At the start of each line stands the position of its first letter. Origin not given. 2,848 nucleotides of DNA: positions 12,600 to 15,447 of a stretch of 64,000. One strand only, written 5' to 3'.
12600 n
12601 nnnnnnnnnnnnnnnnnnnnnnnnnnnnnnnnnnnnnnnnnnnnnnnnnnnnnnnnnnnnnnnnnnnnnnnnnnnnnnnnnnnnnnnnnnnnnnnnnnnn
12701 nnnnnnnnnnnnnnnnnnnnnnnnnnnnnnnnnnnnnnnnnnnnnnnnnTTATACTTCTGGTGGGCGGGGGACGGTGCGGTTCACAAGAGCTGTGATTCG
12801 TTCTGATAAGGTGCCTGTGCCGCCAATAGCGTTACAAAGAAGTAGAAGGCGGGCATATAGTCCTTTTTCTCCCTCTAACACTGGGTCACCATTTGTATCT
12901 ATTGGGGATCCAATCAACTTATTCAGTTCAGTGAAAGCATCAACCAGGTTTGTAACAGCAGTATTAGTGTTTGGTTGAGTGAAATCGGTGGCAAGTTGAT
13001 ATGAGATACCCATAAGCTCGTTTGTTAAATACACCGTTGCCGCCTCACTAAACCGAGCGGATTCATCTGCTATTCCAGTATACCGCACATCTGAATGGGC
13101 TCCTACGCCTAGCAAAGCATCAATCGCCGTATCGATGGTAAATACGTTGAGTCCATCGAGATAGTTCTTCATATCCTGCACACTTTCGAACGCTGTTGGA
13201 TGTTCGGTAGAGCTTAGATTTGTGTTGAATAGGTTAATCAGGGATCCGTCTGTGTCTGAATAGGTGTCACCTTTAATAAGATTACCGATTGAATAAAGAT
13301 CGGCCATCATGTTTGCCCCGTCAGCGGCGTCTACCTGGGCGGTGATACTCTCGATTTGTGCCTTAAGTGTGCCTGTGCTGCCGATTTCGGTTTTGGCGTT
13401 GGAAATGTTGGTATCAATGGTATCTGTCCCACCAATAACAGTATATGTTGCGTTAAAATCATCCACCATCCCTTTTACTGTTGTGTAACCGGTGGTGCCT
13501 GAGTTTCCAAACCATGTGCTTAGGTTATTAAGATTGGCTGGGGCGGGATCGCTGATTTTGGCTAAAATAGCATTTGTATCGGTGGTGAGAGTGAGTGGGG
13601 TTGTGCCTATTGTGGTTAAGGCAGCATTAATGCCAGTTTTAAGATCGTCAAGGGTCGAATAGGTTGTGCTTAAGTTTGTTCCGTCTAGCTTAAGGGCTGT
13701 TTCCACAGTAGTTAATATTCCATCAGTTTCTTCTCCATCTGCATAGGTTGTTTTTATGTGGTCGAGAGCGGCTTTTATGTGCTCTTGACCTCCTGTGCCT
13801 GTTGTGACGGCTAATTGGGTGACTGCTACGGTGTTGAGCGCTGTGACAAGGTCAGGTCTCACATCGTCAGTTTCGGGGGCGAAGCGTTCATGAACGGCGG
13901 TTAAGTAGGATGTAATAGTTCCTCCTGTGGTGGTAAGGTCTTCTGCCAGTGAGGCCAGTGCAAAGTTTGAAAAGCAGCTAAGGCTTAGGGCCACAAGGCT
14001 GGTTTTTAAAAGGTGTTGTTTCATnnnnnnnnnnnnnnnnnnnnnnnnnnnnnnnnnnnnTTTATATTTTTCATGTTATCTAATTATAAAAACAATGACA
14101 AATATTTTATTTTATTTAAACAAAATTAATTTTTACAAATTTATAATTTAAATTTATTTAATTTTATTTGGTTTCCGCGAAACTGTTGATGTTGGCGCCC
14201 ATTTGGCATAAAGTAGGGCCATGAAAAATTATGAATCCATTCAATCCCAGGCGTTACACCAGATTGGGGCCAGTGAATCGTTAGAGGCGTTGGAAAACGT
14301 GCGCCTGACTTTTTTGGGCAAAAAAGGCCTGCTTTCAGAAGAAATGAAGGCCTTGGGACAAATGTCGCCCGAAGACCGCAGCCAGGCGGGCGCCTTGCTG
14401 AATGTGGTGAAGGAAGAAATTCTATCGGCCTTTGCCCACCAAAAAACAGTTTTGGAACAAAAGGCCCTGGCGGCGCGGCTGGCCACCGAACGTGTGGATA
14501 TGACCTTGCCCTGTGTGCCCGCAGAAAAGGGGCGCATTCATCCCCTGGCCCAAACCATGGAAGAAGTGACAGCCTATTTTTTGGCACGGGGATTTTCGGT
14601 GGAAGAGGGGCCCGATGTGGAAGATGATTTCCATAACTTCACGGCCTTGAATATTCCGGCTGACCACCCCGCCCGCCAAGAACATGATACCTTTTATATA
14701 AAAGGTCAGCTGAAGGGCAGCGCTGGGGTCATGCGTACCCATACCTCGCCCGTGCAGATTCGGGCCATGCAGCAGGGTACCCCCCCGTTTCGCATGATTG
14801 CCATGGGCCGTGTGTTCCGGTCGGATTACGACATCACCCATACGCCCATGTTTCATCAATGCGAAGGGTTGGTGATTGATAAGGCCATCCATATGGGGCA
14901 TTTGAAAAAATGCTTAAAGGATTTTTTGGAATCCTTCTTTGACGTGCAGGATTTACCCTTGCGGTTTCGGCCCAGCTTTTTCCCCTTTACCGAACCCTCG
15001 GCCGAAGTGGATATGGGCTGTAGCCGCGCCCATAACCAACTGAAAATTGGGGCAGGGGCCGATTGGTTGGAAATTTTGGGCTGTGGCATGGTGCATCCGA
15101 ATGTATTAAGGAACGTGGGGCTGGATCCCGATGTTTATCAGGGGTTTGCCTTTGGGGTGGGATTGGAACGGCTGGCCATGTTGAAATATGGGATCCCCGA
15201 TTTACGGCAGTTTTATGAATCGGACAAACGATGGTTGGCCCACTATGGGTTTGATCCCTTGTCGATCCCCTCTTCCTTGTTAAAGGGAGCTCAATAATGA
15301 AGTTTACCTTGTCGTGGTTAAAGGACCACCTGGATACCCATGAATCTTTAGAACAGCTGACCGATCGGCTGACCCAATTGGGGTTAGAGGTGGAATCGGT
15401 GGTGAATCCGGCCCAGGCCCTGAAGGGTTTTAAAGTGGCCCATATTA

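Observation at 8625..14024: Tandem array of four divergent paralogs encoding secreted proteins built from a ~17-18-residue helix/Gly-turn repeat; no family I can name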

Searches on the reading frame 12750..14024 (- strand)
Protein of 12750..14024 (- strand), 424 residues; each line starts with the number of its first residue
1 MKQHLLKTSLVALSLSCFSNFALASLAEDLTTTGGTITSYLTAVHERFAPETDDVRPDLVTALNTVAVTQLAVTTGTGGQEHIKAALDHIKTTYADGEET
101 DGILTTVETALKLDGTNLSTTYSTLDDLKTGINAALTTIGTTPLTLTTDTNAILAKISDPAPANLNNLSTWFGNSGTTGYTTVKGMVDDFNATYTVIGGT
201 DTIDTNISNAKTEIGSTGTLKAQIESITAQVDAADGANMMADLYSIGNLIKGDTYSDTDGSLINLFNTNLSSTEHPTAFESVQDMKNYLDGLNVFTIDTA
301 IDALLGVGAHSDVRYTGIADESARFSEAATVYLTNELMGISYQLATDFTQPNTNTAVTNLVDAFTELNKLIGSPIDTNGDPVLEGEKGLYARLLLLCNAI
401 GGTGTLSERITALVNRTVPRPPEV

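Call 3: search_protein_families(library=pfam, proteins=[window:12750-14024:-], max_evalue=1)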
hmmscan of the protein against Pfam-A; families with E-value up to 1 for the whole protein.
window:12750-14024:- (424 aa): 2 families
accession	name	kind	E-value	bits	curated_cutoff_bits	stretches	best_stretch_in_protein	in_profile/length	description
PF09898.14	DUF2125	-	0.028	14.4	24.2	1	65-177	116-219/319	Uncharacterized protein conserved in bacteria (DUF2125)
PF09311.16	Rab5-bind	-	0.29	11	33.6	1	201-233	193-225/307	Rabaptin-like protein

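Call 4: search_protein_families(library=ncbifam, proteins=[window:12750-14024:-], max_evalue=1)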
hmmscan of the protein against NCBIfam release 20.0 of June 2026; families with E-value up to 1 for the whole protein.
window:12750-14024:- (424 aa): 0 families

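Call 11: find_encoding_contigs(protein=window:12750-14024:-, flank=10000, max_places=6)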
Protein window:12750-14024:- (424 aa): 1 contig read that carries it; 1 place shown.
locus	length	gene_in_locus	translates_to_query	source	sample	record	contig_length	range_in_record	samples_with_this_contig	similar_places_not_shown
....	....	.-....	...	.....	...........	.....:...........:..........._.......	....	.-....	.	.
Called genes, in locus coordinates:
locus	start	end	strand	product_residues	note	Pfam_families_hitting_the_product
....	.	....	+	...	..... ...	-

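Call 15: search_protein_representatives(protein=window:12750-14024:-)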
Query: 424 residues. Proteins with E-value up to 0.001 (for the whole library): 5; up to 1e-10: 2; up to 1e-30: 2. The best 5 are listed.
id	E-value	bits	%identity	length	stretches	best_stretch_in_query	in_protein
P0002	3.7e-266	898.7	100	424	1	1-424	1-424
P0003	1.1e-49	186.1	44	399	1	1-422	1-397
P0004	7.2e-05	38.6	28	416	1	1-412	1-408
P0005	1.8e-04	37.3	32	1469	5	272-308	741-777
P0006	1.9e-04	37.3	33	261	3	317-359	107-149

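Call 18: find_encoding_contigs(protein=P0003, flank=10000, max_places=6)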
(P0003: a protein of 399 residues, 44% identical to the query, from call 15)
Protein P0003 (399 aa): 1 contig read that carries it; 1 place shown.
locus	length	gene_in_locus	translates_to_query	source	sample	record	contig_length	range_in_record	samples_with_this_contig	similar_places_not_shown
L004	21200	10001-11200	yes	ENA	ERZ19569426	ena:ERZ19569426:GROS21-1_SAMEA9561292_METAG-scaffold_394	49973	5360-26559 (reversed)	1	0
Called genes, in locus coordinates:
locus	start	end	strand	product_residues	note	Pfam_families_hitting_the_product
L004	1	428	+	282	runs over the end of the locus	-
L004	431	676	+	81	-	-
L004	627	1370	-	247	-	PF01027:Bax1-I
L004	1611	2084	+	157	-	PF03449:GreA_GreB_N, PF01272:GreA_GreB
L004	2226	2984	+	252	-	-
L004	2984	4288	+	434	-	PF07219:HemY_N, PF14559:TPR_19 (faint)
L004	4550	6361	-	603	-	PF00009:GTP_EFTU, PF03144:GTP_EFTU_D2, PF14492:EFG_III (weak), PF00679:EFG_C, PF06421:LepA_C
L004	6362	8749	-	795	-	PF01588:tRNA_bind, PF03483:B3_4, PF03484:B5, PF17759:tRNA_synthFbeta, PF03147:FDX-ACB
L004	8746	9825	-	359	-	PF02912:Phe_tRNA-synt_N, PF01409:tRNA-synt_2d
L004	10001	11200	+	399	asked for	-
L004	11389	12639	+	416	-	-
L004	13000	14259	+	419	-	-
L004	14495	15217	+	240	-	-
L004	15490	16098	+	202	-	-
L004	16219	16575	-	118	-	PF00453:Ribosomal_L20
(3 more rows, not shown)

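Call 19: find_encoding_contigs(protein=P0004, flank=10000, max_places=6)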
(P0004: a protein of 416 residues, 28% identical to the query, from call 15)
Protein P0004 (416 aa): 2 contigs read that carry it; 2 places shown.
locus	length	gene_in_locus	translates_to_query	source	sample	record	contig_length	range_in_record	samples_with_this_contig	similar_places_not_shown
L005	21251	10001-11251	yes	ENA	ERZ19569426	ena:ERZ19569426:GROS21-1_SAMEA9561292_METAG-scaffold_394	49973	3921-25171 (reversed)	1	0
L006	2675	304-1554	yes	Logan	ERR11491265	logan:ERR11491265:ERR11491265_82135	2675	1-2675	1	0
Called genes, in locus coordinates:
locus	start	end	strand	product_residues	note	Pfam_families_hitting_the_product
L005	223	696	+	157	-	PF03449:GreA_GreB_N, PF01272:GreA_GreB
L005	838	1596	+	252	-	-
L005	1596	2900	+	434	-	PF07219:HemY_N, PF14559:TPR_19 (faint)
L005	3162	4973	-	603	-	PF00009:GTP_EFTU, PF03144:GTP_EFTU_D2, PF14492:EFG_III (weak), PF00679:EFG_C, PF06421:LepA_C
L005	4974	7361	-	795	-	PF01588:tRNA_bind, PF03483:B3_4, PF03484:B5, PF17759:tRNA_synthFbeta, PF03147:FDX-ACB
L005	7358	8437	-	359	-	PF02912:Phe_tRNA-synt_N, PF01409:tRNA-synt_2d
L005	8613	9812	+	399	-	-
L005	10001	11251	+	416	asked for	-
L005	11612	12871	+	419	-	-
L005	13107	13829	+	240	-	-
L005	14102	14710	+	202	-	-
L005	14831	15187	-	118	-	PF00453:Ribosomal_L20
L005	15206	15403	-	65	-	PF01632:Ribosomal_L35p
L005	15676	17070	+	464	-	-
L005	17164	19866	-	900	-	PF24161:CCDC39 (weak)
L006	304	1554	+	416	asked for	-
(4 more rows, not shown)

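Call 23: find_related_loci(query=A1, collection=genome_contigs, flank=10000)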
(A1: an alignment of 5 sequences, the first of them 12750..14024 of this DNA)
Query A1 (424 aa) in genome_contigs; peptide patterns used: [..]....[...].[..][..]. (x = any residue, [..] = any of these).
17 stretches matched a pattern, but none encodes a relative of the query by tblastn (E <= 1e-3).
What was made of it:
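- Tried and rejected: GTDB genomes (call 23);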

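Call 38: predict_structure(alignment_id=A4)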
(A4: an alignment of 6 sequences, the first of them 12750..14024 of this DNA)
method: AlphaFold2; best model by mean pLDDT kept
length: 424 residues; sequences in the alignment: 6
mean_pLDDT: 37.9   pTM: 0.18
mean pLDDT of the five models: 37.9, 37.6, 36.8, 35.3, 34.9
residues with pLDDT >= 90: 0; 70-90: 0; 50-70: 34; < 50: 390
segments of 3 or more residues with pLDDT < 50: 1-104, 116-129, 136-286, 288-296, 306-312, 328-424
pLDDT, mean of each block of 10 residues (from residue 1): 27 32 30 36 37 34 29 29 41 37 49 48 45 47 32 34 32 35 43 34 41 39 39 34 36 35 41 39 44 47 46 53 51 38 28 32 36 37 36 37 38 35 32
secondary structure, 60 per line:
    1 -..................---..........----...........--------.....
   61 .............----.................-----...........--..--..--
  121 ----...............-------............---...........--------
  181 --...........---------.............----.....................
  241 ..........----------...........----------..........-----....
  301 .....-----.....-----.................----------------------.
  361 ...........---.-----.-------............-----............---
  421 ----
elements in order: H2-19 H23-32 H37-47 H56-73 H78-94 H100-110 H125-139 H147-158 H162-172 H183-193 H203-215 H220-250 H261-271 H282-291 H297-305 H311-315 H321-337 H360-371 H389-400 H406-417

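Call 43: search_solved_structures(query=A1, max_evalue=10)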
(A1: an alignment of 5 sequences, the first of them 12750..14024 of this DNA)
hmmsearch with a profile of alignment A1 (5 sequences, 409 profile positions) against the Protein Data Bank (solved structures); distinct sequences matched with E-value up to 10: 1.
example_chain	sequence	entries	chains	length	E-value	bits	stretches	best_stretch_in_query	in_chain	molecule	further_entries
7vbg_A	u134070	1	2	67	1.6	11.1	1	349-400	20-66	Protein regulator of cytokinesis 1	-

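Call 45: find_related_loci(query=A1, collection=metagenome_contigs, flank=10000)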
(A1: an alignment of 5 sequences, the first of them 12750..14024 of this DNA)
Query A1 (424 aa) in metagenome_contigs; peptide patterns used: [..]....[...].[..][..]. (x = any residue, [..] = any of these).
24 stretches matched a pattern, but none encodes a relative of the query by tblastn (E <= 1e-3).

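Call 80: find_related_loci(query=A1, collection=viral_contigs, flank=5000)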
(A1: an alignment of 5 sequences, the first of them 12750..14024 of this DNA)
Query A1 (424 aa) in viral_contigs; peptide patterns used: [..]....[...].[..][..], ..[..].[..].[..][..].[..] (x = any residue, [..] = any of these).
94 stretches matched a pattern, but none encodes a relative of the query by tblastn (E <= 1e-3).

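Call 82: search_dna_similar(query=window:12750-14024:-, collection=plasmids, mode=protein, max_evalue=0.001, max_rows=10)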
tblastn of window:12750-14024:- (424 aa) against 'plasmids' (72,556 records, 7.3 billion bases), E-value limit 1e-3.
No match.

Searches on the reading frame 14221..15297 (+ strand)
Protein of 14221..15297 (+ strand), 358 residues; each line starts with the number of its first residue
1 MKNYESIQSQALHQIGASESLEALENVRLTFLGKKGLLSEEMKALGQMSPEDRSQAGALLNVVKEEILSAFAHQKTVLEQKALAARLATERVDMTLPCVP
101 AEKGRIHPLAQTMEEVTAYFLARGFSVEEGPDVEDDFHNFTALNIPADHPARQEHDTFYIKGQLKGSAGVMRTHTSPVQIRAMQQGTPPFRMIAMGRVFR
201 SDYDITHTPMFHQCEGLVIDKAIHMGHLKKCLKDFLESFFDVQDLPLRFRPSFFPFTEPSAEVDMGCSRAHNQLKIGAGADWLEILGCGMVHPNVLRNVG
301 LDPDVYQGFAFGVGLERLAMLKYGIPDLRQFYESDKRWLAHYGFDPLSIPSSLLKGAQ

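Call 48: find_related_loci(query=A6, collection=genome_contigs, flank=10000)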
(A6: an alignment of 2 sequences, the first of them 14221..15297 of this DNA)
Query A6 (358 aa) in genome_contigs; peptide patterns used: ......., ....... (x = any residue, [..] = any of these).
600 stretches matched a pattern (row limit reached: there are more); 596 encode a relative of the query (tblastn E <= 1e-3); the best 80 are kept; 80 distinct loci.
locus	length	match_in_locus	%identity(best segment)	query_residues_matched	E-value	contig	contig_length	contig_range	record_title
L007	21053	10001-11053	62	1-351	2e-152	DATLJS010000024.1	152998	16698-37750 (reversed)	MAG TPA_asm: Candidatus Sulfotelmatobacter sp. isolate SMAG_U13702 k141_959764, whole genome shotgun sequence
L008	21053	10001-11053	62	1-351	9e-151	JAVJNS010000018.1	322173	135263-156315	MAG: Kiloniellaceae bacterium isolate A1-SPW-04 k141_41728, whole genome shotgun sequence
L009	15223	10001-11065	60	1-351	9e-151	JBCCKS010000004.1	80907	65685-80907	MAG: Pseudomonadota bacterium isolate P01_C01_bin.143 k141_533260_length_80907_cov_16.4505, whole genome shotgun sequenc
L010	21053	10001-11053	59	1-351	1e-150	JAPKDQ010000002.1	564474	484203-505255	MAG: Rhodospirillaceae bacterium isolate ANT-94 NODE_2_length_564474_cov_12.807283, whole genome shotgun sequence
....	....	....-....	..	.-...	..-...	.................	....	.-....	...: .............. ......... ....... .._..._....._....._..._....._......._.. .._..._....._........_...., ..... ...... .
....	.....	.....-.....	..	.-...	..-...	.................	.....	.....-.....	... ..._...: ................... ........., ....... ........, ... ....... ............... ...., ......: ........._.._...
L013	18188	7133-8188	59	1-352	7e-149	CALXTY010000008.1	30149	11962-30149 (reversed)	MAG: uncultured Alphaproteobacteria bacterium isolate BRZ_DM__bin96 genome assembly, contig: BRZ_DM__NODE_2203_length_30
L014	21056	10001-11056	60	1-351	3e-148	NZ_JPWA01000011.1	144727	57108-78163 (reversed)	Thalassospira xianhensis MCCC 1A02616 contig11, whole genome shotgun sequence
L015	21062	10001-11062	60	6-355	2e-148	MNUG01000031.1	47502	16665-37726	MAG: Alphaproteobacteria bacterium CG1_02_46_17 cg1_0.2_scaffold_378_c, whole genome shotgun sequence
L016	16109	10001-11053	62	1-351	1e-147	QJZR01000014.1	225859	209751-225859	MAG: Alphaproteobacteria bacterium isolate SZUA-351 scaffold_36, whole genome shotgun sequence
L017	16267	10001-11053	62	1-351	6e-148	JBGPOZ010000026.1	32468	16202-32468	MAG: Stellaceae bacterium isolate OBJ2_061818_050_26 k141_1793562_length_32468_cov_14.4706, whole genome shotgun sequenc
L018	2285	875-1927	62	1-351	7e-158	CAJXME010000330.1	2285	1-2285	MAG TPA_asm: uncultured Alphaproteobacteria bacterium isolate SRR4030075_bin.28_MetaBAT_v2.12.1_MAG genome assembly, con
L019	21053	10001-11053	61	1-351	2e-147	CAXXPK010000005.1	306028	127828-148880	MAG: Rhodospirillaceae bacterium isolate 7029fbf2-d890-4960-8579-d6414b9a34a9 genome assembly, contig: contig_5, whole g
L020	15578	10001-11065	59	1-351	4e-147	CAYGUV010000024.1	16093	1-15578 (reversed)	MAG TPA_asm: uncultured Micavibrio sp. isolate ERP117304_co2_105 genome assembly, contig: NODE_2965_length_16093_cov_23.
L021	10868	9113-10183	59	3-355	1e-146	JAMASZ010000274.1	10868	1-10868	MAG: Alphaproteobacteria bacterium isolate g1_MAG_00008 g1_MAG_00008_000000000274, whole genome shotgun sequence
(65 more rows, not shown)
